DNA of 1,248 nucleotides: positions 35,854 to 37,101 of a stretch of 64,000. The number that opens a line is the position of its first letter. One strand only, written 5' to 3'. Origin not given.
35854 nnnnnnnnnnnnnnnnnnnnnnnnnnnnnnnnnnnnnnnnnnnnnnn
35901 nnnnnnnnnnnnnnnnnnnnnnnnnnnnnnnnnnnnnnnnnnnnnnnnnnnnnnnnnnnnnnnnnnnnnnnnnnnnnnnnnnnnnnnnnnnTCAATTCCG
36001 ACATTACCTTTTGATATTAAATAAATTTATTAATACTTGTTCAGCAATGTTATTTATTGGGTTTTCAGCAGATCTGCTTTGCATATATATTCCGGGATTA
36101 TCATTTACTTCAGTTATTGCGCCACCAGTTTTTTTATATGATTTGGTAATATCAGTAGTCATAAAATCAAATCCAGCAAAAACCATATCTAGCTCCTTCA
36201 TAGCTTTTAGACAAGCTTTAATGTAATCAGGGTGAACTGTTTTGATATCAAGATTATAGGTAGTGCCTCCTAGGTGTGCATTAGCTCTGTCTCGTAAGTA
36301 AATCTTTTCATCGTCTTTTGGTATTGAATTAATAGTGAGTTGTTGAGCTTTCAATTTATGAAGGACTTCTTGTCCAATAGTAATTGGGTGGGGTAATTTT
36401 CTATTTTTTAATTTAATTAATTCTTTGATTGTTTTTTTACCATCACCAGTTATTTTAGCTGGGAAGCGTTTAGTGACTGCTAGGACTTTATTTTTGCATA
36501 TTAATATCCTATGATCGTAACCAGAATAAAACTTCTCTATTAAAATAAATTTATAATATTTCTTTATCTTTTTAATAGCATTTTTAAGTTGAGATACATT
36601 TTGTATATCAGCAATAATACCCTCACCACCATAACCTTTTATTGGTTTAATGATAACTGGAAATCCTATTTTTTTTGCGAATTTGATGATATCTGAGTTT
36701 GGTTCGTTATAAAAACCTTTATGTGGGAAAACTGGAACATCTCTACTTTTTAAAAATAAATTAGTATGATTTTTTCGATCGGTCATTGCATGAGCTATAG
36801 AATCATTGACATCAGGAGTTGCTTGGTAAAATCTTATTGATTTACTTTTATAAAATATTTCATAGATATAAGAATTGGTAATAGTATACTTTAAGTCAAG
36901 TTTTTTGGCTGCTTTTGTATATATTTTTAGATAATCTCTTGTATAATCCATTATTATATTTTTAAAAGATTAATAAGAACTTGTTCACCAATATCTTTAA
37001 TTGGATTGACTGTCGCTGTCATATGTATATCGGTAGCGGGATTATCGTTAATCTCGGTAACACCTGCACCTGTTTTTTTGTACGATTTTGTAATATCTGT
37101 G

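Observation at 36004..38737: Three consecutive ATP-grasp ligases: RimK-like plus two cyanophycin-synthetase G-domain-like paralogs without M domains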

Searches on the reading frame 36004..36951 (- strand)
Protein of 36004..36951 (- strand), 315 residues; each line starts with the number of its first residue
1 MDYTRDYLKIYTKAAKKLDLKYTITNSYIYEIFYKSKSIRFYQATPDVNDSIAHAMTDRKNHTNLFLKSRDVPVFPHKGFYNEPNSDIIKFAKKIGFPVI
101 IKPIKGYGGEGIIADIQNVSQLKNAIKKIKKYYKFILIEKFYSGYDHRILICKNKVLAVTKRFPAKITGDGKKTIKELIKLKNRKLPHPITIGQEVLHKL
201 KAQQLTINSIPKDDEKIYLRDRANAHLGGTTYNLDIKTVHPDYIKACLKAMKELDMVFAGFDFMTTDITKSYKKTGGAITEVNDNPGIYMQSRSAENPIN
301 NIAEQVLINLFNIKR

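Call 3: search_protein_families(library=pfam, proteins=[window:36004-36951:-], max_evalue=0.01)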
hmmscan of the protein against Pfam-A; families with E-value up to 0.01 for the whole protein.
window:36004-36951:- (315 aa): 7 families
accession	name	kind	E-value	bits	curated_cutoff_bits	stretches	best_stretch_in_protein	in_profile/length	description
PF07478.18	Dala_Dala_lig_C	-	4.9e-08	33.1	24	1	71-161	6-100/204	D-ala D-ala ligase C-terminus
PF08443.16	RimK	-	9.2e-08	32.3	21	1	86-162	28-105/188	RimK-like ATP-grasp domain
PF02955.21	GSH-S_ATP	-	1.8e-07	31.2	23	1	85-166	21-106/175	Prokaryotic glutathione synthetase, ATP-grasp domain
PF02786.22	CPSase_L_D2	-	1.2e-06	28.6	19.8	1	65-147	7-94/211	Carbamoyl-phosphate synthase L chain, ATP binding domain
PF13535.11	ATP-grasp_4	-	0.0013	18.8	27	1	95-133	1-38/160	ATP-grasp domain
PF02222.28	ATP-grasp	-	0.0061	16.7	27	0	85-141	19-75/179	ATP-grasp domain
PF05170.20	AsmA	-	0.0084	15.4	29.8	0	167-241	119-194/607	AsmA family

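Call 4: search_protein_families(library=ncbifam, proteins=[window:36004-36951:-], max_evalue=0.01)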
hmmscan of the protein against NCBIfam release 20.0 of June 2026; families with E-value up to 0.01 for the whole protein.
window:36004-36951:- (315 aa): 37 families (the best 25 are shown)
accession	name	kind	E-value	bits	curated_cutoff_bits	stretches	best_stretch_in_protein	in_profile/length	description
TIGR02068.2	cya_phycin_syn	equivalog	6.2e-60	203.1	850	1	14-312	167-472/862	cyanophycin synthetase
NF010623.0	PRK14016.1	subfamily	2.2e-59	201.5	877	1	14-312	168-473/871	cyanophycin synthetase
NF002688.0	PRK02471.1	equivalog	1.5e-34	119.5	425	1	50-312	480-753/756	bifunctional glutamate--cysteine ligase GshA/glutathione synthetase GshB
TIGR03103.1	trio_acet_GNAT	equivalog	2.8e-33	115.3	569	1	30-288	268-524/547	N-acetylglutaminylglutamine synthetase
TIGR01435.1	glu_cys_lig_rel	equivalog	1.5e-18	66.4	656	1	100-291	508-700/719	bifunctional glutamate--cysteine ligase/glutathione synthetase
TIGR00768.1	rimK_fam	subfamily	6.9e-15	55.1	143.4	1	45-162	73-193/276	RimK family alpha-L-glutamate ligase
NF040720.1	MptN_Meth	equivalog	5.2e-12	45.4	350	1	31-163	71-206/291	tetrahydromethanopterin:alpha-L-glutamate ligase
TIGR02144.1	LysX_arch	equivalog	7.8e-10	38.3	275.6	1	45-141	73-170/281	lysine biosynthesis protein LysX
TIGR01205.1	D_ala_D_alaTIGR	subfamily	1.1e-09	37.8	245.65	1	52-162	99-212/318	D-alanine--D-alanine ligase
NF002378.0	PRK01372.1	subfamily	8e-09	34.6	243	1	52-161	93-198/305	D-alanine--D-alanine ligase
NF006406.0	PRK08654.1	equivalog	1.9e-07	30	739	1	55-132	112-187/499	acetyl-CoA carboxylase biotin carboxylase subunit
NF003573.0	PRK05246.1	equivalog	2.4e-07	29.8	272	1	86-166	145-229/316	glutathione synthase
NF002527.0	PRK01966.1-3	equivalog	3.7e-07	29.6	310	1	52-153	111-212/332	D-alanine--D-alanine ligase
NF006287.0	PRK08463.1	equivalog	7.8e-07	28.3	775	1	52-131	108-186/479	acetyl-CoA carboxylase subunit A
NF006367.0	PRK08591.1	subfamily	8.2e-07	28.1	597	1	55-130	112-185/451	acetyl-CoA carboxylase biotin carboxylase subunit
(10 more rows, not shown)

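Call 21: search_solved_structures(query=window:36004-36951:-, max_evalue=1e-10, show_alignments=5)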
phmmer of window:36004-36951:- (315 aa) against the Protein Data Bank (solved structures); distinct sequences matched with E-value up to 1e-10: 9.
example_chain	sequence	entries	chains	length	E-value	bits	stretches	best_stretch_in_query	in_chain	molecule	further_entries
7lgn_A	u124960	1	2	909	1.3e-36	129.8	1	13-311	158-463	Cyanophycin synthase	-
7lgm_A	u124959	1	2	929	3.8e-36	128.3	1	43-311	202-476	Cyanophycin synthase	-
7wac_A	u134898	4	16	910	4.6e-33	118.2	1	59-311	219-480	Cyanophycin synthase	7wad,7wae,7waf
7lg5_A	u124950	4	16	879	1.7e-31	113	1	64-311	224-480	Cyanophycin synthase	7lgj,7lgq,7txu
7txv_A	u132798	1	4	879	1.7e-31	113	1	64-311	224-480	Cyanophycin synthase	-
8fxh_A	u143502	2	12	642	2.1e-31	112.7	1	29-311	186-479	RimK domain-containing protein ATP-grasp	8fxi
7ta5_A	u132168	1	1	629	4.8e-29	104.9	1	49-307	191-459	Glutathione synthase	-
3ln6_A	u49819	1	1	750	8e-20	74.7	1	88-311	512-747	Glutathione biosynthesis bifunctional protein gshAB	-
3ln7_A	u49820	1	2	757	3.9e-14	56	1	96-291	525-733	Glutathione biosynthesis bifunctional protein gshAB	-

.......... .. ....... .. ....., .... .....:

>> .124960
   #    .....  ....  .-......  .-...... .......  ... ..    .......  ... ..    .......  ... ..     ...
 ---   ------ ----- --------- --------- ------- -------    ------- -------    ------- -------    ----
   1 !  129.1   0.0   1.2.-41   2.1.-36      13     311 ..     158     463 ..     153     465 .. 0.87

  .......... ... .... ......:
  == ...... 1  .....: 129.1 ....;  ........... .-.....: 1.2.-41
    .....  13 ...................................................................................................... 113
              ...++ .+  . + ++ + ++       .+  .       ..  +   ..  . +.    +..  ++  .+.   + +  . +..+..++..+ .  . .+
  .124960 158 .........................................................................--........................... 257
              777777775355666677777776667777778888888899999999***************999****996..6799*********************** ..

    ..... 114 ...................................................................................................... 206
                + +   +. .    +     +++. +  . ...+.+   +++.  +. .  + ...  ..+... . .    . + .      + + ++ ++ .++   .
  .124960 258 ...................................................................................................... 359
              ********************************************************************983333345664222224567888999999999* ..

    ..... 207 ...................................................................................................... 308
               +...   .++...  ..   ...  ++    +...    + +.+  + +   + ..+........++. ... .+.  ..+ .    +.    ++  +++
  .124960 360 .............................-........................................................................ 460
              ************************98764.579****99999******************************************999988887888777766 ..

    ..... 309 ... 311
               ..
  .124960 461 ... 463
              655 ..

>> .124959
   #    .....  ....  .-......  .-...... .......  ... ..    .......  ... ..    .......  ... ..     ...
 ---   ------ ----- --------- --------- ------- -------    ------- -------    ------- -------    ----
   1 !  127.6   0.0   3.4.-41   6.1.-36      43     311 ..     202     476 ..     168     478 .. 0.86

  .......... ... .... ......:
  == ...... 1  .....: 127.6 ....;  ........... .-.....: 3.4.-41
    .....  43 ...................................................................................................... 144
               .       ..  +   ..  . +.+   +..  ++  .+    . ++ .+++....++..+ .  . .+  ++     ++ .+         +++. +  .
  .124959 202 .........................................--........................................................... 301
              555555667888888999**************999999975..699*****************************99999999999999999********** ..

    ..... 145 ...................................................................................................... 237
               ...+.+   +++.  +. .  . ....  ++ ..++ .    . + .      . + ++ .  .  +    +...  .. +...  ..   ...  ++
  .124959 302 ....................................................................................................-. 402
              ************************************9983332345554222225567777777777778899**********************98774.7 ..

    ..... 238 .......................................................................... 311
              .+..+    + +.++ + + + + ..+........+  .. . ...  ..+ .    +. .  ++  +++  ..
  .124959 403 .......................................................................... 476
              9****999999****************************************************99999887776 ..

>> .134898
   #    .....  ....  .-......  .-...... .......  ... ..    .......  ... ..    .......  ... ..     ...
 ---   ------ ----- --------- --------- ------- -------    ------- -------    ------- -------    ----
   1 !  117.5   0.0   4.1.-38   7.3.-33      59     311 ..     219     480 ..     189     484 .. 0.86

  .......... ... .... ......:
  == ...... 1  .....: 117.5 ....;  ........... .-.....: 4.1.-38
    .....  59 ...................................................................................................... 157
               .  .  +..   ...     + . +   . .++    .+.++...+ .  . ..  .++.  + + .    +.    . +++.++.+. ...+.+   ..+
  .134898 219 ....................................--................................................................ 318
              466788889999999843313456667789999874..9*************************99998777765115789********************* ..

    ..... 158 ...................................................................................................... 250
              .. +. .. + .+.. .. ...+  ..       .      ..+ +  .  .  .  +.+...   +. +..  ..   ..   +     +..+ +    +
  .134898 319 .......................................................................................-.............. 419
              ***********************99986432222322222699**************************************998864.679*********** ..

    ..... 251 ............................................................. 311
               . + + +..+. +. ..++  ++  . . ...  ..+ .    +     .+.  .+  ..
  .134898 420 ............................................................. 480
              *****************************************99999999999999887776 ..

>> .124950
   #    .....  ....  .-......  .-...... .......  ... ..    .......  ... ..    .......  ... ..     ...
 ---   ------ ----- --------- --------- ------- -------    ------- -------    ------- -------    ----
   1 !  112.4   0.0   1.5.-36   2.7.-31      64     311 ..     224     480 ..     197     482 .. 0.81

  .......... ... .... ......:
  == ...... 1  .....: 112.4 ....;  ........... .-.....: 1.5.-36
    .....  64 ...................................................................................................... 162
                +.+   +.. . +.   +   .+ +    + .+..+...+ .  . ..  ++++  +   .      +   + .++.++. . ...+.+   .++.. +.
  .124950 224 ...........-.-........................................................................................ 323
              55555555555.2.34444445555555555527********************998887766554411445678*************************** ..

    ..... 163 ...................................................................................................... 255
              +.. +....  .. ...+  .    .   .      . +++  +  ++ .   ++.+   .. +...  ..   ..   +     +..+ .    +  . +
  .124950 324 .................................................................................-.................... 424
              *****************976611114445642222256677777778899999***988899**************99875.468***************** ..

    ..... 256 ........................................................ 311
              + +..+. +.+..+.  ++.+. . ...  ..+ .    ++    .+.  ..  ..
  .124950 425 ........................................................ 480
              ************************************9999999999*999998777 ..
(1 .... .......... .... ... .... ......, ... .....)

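Call 51: search_protein_families(library=padloc, proteins=[window:36004-36951:-], max_evalue=0.01)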
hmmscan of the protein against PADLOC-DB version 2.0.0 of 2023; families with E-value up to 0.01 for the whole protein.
window:36004-36951:- (315 aa): 0 families
